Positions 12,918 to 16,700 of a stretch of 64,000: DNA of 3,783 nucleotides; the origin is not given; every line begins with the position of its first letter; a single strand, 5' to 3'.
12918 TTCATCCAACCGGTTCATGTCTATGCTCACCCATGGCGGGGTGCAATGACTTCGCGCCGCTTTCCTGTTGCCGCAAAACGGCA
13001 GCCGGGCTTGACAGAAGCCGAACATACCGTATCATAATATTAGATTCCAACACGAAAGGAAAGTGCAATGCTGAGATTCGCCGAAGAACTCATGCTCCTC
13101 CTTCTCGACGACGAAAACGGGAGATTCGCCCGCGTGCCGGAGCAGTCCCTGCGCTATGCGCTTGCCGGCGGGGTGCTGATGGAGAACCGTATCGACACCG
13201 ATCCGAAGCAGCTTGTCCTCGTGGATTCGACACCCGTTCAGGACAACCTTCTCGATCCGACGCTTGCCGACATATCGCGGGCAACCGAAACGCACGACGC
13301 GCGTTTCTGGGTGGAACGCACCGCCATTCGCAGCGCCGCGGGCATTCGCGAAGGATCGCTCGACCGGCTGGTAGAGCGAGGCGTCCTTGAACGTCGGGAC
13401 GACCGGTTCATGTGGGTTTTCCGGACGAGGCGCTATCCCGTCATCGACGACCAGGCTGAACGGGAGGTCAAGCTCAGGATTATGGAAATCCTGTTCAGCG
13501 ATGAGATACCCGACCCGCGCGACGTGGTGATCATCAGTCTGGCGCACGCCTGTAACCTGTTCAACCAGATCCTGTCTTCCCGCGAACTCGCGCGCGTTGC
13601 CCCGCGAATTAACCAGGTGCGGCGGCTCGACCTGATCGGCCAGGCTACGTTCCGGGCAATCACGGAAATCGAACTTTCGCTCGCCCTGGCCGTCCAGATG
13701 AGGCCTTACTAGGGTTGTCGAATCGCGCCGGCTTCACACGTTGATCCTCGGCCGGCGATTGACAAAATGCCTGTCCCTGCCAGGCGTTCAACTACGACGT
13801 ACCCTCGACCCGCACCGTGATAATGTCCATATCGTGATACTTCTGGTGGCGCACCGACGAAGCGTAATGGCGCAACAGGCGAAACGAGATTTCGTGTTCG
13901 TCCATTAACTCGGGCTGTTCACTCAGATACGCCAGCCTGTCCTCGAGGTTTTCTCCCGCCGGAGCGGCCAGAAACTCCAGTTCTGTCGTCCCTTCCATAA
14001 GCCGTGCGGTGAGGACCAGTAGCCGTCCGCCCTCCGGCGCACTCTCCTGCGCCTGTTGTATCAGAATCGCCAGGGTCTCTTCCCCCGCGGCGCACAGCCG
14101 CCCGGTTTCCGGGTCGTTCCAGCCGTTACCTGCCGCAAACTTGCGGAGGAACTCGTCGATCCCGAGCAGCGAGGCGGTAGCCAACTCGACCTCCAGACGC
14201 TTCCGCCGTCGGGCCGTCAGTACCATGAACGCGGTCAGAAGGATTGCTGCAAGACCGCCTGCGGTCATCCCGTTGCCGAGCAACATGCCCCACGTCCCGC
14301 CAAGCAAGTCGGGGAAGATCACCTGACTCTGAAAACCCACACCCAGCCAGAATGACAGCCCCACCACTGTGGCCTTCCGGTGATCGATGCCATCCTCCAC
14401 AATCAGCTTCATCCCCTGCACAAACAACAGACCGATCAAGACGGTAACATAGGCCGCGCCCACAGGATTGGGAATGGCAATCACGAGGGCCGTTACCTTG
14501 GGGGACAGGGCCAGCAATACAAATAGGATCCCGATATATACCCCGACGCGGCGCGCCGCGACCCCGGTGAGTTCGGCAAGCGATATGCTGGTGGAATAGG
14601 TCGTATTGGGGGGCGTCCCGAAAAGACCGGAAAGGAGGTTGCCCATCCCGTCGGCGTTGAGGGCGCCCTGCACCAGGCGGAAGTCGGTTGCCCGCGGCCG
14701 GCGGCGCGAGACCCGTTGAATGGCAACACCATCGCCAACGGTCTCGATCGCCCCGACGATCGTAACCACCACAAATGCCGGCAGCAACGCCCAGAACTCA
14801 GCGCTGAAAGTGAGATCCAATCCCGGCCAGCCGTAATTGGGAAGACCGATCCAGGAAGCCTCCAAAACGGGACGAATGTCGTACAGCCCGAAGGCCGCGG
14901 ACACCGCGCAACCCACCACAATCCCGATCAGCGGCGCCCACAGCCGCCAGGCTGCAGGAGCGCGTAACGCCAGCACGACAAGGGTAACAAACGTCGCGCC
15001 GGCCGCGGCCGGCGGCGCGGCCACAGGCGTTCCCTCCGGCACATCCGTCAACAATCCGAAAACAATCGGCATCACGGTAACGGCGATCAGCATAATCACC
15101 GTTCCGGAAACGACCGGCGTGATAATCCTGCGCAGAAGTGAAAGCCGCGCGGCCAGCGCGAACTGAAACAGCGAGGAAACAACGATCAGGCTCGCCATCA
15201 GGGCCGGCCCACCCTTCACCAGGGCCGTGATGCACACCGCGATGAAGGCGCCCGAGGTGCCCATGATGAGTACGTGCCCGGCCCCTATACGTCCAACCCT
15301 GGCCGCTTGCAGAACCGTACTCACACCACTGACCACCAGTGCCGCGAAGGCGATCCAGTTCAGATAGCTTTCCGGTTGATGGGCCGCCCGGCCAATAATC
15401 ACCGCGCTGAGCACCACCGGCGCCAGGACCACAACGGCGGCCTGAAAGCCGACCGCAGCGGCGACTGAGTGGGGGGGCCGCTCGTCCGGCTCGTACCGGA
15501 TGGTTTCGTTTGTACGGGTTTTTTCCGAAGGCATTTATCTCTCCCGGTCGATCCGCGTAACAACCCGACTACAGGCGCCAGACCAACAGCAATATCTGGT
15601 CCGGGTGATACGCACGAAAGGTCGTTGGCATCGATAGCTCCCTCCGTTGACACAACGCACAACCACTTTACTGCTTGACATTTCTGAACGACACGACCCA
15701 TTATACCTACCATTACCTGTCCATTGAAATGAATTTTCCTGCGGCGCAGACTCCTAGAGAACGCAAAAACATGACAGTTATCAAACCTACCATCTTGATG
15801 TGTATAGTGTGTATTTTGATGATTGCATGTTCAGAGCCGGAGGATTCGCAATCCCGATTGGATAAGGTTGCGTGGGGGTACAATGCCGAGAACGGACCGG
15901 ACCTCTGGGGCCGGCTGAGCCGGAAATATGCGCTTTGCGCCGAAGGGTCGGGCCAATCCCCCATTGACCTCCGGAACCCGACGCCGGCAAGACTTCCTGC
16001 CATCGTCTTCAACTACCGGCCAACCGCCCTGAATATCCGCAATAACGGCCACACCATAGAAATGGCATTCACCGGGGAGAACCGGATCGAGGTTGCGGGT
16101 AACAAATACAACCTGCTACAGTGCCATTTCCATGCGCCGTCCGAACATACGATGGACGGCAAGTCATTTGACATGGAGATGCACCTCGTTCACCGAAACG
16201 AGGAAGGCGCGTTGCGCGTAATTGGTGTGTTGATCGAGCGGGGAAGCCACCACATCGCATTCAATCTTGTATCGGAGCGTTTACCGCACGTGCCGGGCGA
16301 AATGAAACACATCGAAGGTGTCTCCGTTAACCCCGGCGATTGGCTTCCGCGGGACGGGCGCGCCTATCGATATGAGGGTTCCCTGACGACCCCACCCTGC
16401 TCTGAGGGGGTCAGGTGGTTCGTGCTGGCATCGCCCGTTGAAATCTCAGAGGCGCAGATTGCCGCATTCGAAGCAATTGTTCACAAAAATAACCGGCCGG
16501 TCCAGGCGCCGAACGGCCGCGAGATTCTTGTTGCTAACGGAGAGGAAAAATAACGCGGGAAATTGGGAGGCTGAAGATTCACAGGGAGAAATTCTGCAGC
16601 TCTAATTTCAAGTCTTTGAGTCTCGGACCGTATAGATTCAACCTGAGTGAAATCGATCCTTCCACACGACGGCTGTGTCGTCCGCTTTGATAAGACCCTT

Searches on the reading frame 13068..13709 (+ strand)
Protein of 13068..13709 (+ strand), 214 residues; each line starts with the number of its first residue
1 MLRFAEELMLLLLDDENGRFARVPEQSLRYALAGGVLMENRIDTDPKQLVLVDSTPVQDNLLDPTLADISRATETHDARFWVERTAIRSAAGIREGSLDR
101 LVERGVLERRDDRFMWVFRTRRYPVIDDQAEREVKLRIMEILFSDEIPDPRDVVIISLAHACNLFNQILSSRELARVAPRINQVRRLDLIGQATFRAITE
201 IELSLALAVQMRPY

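Call 23: search_protein_families(library=pfam, proteins=[window:13068-13709:+], max_evalue=0.01)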
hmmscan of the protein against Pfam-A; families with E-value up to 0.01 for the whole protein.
window:13068-13709:+ (214 aa): 1 family
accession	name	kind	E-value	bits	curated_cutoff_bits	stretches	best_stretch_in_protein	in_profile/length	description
PF05719.16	GPP34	-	7.5e-41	140.8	29.1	1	5-200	2-200/201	Golgi phosphoprotein 3 (GPP34)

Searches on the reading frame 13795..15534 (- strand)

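Call 23: search_protein_families(library=pfam, proteins=[window:13795-15534:-], max_evalue=0.01)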
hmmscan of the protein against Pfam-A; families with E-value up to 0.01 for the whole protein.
window:13795-15534:- (580 aa): 1 family
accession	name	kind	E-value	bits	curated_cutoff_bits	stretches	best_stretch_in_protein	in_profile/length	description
PF00860.26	Xan_ur_permease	-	7.3e-51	173.5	27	1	27-401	5-383/389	Permease family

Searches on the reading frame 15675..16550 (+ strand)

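Call 23: search_protein_families(library=pfam, proteins=[window:15675-16550:+], max_evalue=0.01)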
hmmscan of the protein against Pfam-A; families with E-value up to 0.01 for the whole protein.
window:15675-16550:+ (292 aa): 1 family
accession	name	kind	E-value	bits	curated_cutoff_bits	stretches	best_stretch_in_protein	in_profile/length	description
PF00194.26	Carb_anhydrase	-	1.2e-42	146.8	27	1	74-285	2-251/254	Eukaryotic-type carbonic anhydrase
